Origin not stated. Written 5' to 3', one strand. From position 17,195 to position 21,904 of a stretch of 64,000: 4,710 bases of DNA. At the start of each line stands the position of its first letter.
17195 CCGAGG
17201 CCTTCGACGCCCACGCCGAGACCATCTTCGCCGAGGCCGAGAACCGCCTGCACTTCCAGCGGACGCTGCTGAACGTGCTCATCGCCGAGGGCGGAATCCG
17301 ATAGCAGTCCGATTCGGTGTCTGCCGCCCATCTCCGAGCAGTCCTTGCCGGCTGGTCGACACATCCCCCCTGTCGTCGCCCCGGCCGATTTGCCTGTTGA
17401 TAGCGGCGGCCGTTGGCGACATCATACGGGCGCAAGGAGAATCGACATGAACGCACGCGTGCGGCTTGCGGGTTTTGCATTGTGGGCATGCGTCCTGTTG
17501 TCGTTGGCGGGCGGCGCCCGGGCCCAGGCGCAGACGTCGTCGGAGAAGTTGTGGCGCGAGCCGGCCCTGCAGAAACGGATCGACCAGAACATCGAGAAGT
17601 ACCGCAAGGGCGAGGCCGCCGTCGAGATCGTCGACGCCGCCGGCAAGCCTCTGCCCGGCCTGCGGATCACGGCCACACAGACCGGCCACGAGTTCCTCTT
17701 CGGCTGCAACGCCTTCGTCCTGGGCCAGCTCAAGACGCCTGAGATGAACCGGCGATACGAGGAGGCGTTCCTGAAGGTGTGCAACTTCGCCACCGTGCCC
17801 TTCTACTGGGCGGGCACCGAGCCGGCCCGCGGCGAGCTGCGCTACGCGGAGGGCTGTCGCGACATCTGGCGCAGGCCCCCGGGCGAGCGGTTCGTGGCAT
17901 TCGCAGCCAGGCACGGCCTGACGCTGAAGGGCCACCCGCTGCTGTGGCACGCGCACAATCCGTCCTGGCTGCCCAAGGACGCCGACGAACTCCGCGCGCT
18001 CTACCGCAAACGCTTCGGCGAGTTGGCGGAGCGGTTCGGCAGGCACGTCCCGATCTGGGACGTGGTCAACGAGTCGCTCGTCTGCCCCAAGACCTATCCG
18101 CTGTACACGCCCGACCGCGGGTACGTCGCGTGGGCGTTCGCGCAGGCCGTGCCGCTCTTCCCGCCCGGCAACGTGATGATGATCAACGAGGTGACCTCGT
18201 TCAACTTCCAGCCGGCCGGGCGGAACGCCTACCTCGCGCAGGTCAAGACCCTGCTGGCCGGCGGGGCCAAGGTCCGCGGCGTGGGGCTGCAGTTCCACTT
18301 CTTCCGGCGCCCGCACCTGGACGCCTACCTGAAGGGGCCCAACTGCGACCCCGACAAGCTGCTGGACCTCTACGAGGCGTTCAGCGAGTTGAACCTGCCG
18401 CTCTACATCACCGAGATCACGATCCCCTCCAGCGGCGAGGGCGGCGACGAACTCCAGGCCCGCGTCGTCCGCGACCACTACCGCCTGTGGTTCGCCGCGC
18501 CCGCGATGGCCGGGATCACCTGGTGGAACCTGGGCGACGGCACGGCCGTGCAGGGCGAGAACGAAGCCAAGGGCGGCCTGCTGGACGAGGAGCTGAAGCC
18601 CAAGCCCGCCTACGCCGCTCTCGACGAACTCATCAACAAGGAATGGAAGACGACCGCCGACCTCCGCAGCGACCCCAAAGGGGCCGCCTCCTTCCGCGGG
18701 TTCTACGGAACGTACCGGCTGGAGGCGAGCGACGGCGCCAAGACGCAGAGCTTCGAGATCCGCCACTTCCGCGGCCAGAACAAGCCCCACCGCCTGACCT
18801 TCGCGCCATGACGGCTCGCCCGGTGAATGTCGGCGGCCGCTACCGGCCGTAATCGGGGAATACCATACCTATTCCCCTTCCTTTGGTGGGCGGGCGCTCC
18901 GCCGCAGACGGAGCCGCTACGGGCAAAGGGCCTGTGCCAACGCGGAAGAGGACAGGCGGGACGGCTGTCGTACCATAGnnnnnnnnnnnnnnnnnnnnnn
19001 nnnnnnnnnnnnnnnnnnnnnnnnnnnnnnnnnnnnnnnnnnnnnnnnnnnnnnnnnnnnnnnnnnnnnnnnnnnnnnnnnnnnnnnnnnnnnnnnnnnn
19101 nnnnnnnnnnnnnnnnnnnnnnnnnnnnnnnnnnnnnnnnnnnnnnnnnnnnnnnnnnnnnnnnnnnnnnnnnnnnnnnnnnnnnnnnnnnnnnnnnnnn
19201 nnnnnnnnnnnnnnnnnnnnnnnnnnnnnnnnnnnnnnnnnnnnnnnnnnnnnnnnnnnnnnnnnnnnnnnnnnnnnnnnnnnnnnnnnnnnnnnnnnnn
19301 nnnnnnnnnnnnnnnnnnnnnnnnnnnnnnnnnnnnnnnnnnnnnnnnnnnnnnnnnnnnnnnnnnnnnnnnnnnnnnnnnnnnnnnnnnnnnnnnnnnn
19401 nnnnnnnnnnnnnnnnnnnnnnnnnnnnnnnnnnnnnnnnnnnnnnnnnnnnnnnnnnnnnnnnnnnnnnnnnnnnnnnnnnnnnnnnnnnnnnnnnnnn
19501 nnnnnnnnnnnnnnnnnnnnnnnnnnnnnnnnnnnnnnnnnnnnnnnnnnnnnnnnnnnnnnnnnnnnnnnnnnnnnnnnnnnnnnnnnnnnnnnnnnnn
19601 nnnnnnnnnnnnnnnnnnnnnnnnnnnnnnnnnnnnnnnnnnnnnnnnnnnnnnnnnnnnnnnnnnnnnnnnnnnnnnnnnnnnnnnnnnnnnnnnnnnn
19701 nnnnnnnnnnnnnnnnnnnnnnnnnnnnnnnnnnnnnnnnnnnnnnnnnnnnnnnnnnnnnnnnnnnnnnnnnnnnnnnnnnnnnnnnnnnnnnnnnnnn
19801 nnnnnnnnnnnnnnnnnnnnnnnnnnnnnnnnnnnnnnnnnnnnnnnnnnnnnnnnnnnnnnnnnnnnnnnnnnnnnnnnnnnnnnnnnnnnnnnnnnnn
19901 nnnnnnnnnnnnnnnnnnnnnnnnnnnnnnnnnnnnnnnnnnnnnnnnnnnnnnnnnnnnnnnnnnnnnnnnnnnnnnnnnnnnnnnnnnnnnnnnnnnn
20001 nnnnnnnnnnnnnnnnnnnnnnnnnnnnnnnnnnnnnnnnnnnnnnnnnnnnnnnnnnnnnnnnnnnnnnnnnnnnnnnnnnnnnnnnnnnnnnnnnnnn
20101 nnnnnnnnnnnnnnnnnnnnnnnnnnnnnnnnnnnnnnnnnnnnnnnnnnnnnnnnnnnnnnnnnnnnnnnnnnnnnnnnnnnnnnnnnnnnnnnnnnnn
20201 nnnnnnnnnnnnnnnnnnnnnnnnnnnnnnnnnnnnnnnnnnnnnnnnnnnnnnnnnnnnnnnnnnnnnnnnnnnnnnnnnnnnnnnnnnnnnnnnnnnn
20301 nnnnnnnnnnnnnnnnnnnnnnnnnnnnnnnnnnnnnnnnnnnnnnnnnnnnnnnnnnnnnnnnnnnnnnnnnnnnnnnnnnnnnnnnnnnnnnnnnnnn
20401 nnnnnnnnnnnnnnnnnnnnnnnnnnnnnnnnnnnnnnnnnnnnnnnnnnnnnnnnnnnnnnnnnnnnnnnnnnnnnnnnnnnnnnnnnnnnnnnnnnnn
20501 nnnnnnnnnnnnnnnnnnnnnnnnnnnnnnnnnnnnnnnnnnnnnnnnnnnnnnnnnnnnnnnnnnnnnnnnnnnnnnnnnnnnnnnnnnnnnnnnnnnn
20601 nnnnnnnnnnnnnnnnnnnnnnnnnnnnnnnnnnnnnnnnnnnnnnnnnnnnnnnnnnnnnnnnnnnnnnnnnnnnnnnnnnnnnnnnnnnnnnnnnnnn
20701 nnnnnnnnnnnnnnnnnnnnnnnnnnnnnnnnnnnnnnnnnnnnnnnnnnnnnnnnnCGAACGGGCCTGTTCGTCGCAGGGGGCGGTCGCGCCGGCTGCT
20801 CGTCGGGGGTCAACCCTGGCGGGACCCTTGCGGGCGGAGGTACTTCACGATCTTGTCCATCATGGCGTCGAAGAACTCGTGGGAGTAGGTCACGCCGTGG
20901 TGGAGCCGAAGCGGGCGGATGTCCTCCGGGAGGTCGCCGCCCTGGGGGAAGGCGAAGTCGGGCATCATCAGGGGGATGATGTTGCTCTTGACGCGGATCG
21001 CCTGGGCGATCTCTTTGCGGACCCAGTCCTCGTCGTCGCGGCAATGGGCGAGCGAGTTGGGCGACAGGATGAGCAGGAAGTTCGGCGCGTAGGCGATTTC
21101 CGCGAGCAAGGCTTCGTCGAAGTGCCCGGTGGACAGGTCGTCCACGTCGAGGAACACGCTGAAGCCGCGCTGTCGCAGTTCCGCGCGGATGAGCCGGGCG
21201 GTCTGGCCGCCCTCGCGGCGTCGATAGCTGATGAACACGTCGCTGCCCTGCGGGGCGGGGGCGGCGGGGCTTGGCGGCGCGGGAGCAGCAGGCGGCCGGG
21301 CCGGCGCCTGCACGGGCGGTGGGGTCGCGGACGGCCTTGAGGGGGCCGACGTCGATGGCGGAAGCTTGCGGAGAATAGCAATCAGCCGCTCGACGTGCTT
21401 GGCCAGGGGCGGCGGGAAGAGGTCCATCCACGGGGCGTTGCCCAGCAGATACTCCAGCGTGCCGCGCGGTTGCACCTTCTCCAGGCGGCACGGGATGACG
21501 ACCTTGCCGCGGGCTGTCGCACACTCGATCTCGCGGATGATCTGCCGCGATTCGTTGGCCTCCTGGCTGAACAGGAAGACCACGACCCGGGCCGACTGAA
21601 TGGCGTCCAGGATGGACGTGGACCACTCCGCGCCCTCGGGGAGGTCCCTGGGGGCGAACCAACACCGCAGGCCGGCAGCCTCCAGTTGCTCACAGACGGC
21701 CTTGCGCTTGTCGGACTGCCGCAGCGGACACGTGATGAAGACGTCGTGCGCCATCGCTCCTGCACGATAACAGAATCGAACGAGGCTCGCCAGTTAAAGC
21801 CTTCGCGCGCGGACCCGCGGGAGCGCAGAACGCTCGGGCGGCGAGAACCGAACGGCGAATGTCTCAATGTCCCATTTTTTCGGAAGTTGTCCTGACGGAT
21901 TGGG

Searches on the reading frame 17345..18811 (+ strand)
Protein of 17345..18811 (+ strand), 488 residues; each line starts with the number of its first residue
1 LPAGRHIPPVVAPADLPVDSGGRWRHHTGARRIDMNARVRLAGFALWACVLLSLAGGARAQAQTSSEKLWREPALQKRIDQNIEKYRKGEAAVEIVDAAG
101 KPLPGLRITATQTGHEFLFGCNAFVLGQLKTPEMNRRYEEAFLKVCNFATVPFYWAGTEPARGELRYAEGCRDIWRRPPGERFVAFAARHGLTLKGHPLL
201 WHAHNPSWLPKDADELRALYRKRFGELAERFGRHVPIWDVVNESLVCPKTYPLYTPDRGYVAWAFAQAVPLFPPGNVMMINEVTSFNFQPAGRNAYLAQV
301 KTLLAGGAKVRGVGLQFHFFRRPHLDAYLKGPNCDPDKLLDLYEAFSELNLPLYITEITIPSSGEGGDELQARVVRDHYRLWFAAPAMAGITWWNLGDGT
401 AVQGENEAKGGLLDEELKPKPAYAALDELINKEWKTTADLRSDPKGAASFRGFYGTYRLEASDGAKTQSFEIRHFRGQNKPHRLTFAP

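Call 89: search_protein_families(library=pfam, proteins=[window:17345-18811:+], max_evalue=0.00001)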
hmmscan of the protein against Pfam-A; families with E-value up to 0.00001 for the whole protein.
window:17345-18811:+ (488 aa): 1 family
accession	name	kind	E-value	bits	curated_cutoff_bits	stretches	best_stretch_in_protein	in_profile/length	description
PF00331.26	Glyco_hydro_10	-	2.4e-27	96.5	22.1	1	179-426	61-308/311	Glycosyl hydrolase family 10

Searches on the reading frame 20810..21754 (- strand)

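Call 89: search_protein_families(library=pfam, proteins=[window:20810-21754:-], max_evalue=0.00001)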
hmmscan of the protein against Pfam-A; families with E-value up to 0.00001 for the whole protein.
window:20810-21754:- (314 aa): 3 families
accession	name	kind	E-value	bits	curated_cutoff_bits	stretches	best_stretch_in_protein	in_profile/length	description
PF13676.11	TIR_2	-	1.9e-33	116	28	2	5-114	1-110/122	TIR domain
PF01582.25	TIR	-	1.5e-10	41.6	21.3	1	2-95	1-100/179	TIR domain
PF08937.16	ThsB_TIR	-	8.7e-07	29.7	21.2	0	45-93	49-97/100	Thoeris protein ThsB, TIR-like domain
